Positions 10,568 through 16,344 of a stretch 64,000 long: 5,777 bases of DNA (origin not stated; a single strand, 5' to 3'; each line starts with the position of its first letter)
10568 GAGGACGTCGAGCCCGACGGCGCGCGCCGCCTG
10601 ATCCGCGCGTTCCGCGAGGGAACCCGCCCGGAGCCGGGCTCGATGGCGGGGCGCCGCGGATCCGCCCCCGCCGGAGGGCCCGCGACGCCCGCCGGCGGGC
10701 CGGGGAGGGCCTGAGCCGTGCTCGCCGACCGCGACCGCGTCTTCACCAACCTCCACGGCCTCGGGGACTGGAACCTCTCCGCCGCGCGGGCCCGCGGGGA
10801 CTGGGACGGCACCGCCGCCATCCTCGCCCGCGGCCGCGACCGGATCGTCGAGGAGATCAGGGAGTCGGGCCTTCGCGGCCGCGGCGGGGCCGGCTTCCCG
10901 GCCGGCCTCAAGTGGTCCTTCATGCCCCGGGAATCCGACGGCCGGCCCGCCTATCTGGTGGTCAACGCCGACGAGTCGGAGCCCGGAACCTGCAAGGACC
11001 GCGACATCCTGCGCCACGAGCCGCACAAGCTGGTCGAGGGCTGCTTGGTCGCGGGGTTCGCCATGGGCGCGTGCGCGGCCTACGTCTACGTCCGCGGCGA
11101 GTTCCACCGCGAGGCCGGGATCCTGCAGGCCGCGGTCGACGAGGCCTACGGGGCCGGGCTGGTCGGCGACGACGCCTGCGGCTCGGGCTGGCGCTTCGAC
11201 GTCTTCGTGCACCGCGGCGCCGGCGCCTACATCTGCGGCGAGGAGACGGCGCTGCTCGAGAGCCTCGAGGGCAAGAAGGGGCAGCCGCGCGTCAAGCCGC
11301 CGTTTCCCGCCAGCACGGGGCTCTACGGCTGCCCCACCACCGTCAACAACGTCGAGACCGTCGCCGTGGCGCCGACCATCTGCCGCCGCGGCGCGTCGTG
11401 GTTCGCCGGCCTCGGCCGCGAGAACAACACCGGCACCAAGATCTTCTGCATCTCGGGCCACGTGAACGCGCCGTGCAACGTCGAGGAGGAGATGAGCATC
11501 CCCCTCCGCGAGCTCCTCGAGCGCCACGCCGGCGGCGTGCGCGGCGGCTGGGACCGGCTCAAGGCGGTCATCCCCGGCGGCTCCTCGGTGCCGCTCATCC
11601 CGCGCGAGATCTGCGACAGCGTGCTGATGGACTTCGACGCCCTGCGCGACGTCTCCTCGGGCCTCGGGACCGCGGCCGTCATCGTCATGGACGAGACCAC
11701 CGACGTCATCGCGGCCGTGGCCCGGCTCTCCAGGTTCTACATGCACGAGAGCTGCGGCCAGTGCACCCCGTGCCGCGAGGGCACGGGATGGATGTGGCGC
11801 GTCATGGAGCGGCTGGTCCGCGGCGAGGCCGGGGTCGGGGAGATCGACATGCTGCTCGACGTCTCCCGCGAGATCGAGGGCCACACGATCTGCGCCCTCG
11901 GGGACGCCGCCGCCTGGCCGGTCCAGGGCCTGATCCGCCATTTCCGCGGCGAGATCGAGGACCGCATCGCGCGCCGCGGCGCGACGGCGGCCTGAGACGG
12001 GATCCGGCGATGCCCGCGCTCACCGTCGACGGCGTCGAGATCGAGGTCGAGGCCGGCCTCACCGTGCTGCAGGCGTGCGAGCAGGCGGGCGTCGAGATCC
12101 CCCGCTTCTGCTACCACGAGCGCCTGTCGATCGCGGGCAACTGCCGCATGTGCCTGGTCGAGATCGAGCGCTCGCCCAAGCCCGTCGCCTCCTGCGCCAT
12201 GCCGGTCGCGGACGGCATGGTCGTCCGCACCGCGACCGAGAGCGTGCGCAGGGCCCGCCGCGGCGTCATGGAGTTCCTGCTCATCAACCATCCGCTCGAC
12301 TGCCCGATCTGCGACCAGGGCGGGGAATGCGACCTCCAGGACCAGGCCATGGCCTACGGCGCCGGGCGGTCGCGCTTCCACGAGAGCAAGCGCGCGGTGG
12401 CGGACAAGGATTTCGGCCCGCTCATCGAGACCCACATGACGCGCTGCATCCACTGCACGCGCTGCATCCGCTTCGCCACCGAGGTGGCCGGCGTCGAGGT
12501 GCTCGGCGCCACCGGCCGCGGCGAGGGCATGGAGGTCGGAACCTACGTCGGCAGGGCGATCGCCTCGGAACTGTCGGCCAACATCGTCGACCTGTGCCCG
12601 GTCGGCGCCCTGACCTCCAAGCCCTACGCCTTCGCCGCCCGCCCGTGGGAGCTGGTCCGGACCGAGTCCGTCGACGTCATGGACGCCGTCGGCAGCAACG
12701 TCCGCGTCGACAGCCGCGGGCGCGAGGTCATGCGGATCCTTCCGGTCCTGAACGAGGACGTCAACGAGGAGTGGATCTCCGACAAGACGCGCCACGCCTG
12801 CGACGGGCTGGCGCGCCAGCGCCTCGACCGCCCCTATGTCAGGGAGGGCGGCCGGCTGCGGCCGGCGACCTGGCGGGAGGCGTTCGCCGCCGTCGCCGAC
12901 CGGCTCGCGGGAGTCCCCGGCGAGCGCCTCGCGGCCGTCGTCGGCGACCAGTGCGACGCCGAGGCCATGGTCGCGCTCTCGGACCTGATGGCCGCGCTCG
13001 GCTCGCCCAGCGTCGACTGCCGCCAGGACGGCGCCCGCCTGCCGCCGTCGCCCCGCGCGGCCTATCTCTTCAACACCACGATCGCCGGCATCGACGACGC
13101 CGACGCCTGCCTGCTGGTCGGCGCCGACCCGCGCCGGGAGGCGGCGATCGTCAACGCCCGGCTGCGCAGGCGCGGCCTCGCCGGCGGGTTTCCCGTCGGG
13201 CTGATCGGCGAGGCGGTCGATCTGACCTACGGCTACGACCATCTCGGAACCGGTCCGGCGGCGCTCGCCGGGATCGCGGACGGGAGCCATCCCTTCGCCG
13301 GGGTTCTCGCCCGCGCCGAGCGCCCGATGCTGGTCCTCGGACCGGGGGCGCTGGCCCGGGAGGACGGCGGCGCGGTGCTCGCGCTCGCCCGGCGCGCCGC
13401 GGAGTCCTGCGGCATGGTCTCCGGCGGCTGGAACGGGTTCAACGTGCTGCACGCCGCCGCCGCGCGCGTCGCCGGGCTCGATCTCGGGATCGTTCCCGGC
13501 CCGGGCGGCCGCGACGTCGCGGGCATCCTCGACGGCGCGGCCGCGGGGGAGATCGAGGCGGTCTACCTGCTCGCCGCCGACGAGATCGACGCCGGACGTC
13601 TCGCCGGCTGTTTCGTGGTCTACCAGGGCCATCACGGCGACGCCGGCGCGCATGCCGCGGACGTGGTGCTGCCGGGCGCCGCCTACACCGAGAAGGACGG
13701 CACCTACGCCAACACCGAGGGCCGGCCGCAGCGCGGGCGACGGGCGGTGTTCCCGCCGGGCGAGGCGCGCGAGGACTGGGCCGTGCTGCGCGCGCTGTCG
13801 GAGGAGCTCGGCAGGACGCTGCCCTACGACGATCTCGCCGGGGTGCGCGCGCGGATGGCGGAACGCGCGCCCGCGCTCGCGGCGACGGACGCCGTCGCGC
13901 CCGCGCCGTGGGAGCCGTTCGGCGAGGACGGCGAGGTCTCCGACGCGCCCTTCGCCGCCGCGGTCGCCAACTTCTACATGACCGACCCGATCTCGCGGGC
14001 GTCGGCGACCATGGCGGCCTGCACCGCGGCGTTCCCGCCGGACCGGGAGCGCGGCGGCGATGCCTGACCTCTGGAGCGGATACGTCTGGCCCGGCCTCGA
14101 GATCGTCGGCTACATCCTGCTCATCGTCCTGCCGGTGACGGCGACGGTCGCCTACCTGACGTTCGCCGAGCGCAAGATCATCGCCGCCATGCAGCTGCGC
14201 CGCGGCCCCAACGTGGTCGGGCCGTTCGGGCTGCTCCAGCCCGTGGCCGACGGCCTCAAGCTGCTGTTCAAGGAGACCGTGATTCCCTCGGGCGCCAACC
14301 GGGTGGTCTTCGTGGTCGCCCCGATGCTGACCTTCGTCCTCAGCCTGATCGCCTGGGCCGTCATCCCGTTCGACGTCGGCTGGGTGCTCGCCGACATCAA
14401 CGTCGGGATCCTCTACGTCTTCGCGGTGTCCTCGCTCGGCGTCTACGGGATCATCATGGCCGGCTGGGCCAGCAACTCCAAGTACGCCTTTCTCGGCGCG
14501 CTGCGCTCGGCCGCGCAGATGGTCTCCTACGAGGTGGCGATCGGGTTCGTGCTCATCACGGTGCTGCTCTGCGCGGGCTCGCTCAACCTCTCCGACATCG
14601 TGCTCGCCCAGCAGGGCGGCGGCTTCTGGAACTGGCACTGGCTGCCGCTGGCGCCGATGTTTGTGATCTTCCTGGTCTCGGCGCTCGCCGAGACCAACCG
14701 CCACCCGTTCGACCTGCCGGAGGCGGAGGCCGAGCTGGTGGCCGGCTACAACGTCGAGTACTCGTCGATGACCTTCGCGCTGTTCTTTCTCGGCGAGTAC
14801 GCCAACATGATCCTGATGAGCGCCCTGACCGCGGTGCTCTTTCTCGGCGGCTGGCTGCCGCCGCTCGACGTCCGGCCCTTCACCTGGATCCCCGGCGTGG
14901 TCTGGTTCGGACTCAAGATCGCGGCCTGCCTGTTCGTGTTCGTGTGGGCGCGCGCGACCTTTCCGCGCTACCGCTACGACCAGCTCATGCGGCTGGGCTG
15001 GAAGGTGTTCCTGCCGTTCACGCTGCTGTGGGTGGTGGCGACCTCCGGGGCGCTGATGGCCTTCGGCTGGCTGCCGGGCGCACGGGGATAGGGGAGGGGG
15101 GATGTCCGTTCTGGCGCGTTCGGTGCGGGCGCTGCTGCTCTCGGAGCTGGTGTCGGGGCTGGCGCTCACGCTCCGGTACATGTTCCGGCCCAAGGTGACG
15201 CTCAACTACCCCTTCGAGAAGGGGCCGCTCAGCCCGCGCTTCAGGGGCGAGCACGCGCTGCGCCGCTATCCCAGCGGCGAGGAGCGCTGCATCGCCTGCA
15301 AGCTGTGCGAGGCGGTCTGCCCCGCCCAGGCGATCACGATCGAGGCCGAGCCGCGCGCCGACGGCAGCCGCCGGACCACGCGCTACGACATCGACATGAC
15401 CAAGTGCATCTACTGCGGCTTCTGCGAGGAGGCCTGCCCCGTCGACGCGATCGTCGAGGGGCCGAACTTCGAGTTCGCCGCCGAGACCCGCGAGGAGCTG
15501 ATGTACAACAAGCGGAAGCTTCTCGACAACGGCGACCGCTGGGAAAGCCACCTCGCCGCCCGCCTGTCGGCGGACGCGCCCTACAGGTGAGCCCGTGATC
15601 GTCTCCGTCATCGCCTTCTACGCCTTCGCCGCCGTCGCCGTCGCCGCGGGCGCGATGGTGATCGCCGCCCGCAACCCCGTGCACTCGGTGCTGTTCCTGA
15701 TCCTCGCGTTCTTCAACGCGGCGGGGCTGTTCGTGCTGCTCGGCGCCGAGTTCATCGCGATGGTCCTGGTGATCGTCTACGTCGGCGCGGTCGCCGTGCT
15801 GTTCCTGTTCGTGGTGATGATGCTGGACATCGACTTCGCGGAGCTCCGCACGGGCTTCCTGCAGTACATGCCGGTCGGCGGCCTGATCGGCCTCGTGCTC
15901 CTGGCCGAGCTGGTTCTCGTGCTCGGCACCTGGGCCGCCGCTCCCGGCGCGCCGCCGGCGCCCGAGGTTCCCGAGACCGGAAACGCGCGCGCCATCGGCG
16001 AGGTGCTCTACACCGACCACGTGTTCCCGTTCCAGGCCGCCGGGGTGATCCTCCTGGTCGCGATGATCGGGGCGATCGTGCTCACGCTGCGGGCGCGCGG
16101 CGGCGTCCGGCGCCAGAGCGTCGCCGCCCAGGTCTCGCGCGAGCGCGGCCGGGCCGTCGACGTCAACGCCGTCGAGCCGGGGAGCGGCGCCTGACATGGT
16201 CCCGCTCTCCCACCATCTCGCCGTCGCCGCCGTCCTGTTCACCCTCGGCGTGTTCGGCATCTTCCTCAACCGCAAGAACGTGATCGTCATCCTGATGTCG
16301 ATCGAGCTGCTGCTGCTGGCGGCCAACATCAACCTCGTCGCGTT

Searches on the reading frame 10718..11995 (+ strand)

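Call 17: search_protein_families(library=ncbifam, proteins=[window:10718-11995:+], max_evalue=0.00001)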
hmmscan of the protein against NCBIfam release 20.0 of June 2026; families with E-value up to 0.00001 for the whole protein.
window:10718-11995:+ (425 aa): 6 families
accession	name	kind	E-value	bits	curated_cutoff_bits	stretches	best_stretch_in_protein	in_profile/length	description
NF010120.0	PRK13596.1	equivalog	2.8e-242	803.8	389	1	1-420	1-420/433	NADH-quinone oxidoreductase subunit NuoF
TIGR01959.1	nuoF_fam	equivalog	1e-190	633.5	558.65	1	8-417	2-410/410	NADH-quinone oxidoreductase subunit NuoF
NF008436.0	PRK11278.1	equivalog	6.9e-111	371.3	749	1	33-420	41-429/448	NADH-quinone oxidoreductase subunit NuoF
NF003454.1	PRK05035.1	equivalog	3.3e-08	32.5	345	1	37-112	120-191/556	electron transport complex subunit RsxC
TIGR04481.1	PR_assoc_PrdC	equivalog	3.9e-08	32.5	490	1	41-141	74-169/425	proline reductase-associated electron transfer protein PrdC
TIGR01945.1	rnfC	subfamily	6.8e-08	31.5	245.95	1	41-119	122-197/435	RnfABCDGE type electron transport complex subunit C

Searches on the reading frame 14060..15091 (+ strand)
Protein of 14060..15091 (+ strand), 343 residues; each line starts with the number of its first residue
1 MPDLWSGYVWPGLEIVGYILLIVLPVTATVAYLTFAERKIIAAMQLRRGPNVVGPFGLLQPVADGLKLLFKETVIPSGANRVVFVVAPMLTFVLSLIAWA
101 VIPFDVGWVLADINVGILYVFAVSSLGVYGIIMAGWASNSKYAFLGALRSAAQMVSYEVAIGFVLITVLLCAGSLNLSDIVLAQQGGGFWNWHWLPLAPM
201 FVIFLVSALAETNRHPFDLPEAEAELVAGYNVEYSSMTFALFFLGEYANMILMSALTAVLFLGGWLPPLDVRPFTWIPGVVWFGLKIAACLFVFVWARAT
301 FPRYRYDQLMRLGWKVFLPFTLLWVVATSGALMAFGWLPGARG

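Call 17: search_protein_families(library=ncbifam, proteins=[window:14060-15091:+], max_evalue=0.00001)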
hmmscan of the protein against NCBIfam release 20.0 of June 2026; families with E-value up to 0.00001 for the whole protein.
window:14060-15091:+ (343 aa): 7 families
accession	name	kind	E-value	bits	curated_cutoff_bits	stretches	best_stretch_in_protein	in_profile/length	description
NF004745.0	PRK06076.1-6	equivalog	7.2e-164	544.9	450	1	5-337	5-338/341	NADH-quinone oxidoreductase subunit NuoH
NF004742.0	PRK06076.1-3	equivalog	9e-139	462.6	531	1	7-331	16-347/356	NADH-quinone oxidoreductase subunit NuoH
NF004743.0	PRK06076.1-4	equivalog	2e-114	382.8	494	1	18-329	20-339/433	NADH-quinone oxidoreductase subunit NuoH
NF004741.0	PRK06076.1-2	equivalog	1.4e-103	346.6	305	1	18-331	25-332/337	NADH-quinone oxidoreductase subunit NuoH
NF004740.0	PRK06076.1-1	equivalog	2.6e-101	339.4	399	1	17-331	16-319/325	NADH-quinone oxidoreductase subunit NuoH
NF004744.0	PRK06076.1-5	equivalog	2.2e-84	283.7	542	1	19-336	34-367/372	NADH-quinone oxidoreductase subunit NuoH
NF040610.1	F420_dehyd_FpoH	exception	9.1e-77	258.7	475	1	15-325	14-329/339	F420H2 dehydrogenase subunit FpoH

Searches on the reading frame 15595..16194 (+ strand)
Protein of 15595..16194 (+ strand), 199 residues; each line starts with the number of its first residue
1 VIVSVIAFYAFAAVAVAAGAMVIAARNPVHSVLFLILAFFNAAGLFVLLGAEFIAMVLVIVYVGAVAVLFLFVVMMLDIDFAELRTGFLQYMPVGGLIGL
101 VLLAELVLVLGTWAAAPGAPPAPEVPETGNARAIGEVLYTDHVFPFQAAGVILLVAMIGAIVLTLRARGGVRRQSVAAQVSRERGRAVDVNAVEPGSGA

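Call 17: search_protein_families(library=ncbifam, proteins=[window:15595-16194:+], max_evalue=0.00001)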
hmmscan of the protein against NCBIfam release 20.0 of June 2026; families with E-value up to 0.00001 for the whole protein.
window:15595-16194:+ (199 aa): 12 families
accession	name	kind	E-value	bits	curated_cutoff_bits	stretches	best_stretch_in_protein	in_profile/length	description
NF005164.0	PRK06638.1-4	equivalog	9.7e-82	273.4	154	1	1-198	1-203/211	NADH-quinone oxidoreductase subunit J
NF005165.0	PRK06638.1-5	equivalog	1.5e-30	106.2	192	1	5-198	20-214/282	NADH-quinone oxidoreductase subunit J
NF005168.0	PRK06638.2-3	equivalog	3.3e-29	102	154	1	4-164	4-165/172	NADH-quinone oxidoreductase subunit J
NF005163.0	PRK06638.1-3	equivalog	7.8e-27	94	174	1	3-167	7-170/203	NADH-quinone oxidoreductase subunit J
NF005162.0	PRK06638.1-1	equivalog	3.3e-22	79.2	157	1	6-170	3-165/184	NADH-quinone oxidoreductase subunit J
NF005167.0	PRK06638.2-2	equivalog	3.4e-20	72.6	137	1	4-166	3-164/176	NADH-quinone oxidoreductase subunit J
NF005166.0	PRK06638.2-1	equivalog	4.2e-15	56.1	284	1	4-164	4-163/174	NADH-quinone oxidoreductase subunit J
NF005169.0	PRK06638.2-4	equivalog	5.7e-13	49.2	319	1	4-165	3-166/182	NADH-quinone oxidoreductase subunit J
NF005024.0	PRK06433.1-4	equivalog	1.1e-09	38.4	101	1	1-78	2-79/89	NADH dehydrogenase subunit J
NF005023.0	PRK06433.1-2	equivalog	1.4e-09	38.3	92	1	5-76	4-75/82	NADH dehydrogenase subunit J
NF005025.0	PRK06433.1-5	equivalog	4.6e-09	36.5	95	1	5-77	13-85/96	NADH dehydrogenase subunit J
NF040613.1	F420_dehyd_FpoJ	exception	1.4e-06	28.1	110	1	109-163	22-75/81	F420H2 dehydrogenase subunit FpoJ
